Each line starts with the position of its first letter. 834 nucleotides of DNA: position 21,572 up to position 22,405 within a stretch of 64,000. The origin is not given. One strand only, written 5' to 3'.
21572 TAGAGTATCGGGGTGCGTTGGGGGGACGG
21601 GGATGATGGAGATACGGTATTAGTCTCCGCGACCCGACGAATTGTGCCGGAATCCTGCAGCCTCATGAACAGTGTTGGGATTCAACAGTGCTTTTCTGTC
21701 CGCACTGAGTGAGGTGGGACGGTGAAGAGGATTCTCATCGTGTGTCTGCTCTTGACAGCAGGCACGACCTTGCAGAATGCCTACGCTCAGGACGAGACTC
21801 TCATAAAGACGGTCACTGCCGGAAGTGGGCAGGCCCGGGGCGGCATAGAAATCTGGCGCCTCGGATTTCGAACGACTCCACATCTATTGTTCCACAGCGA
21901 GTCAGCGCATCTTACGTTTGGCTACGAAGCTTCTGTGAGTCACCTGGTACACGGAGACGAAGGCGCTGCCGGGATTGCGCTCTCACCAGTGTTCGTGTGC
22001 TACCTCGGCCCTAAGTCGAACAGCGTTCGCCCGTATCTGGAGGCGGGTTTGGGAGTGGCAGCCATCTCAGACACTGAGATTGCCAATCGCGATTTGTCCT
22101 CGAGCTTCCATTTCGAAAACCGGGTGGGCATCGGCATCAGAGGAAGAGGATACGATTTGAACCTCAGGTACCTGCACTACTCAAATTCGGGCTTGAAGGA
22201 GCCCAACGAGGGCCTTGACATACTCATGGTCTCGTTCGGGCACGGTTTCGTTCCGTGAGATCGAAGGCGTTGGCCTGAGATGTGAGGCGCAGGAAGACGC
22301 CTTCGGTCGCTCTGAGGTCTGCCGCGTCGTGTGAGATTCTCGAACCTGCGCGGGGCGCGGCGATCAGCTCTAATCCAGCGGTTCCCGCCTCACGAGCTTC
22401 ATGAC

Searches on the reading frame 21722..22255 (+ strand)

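Call 54: search_protein_families(library=pfam, proteins=[window:21722-22255:+], max_evalue=0.00001)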
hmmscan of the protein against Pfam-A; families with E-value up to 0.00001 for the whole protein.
window:21722-22255:+ (178 aa): 1 family
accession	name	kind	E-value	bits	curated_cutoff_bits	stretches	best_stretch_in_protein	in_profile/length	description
PF09411.16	PagL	-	9.5e-26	91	23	1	48-174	6-135/136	Lipid A 3-O-deacylase (PagL)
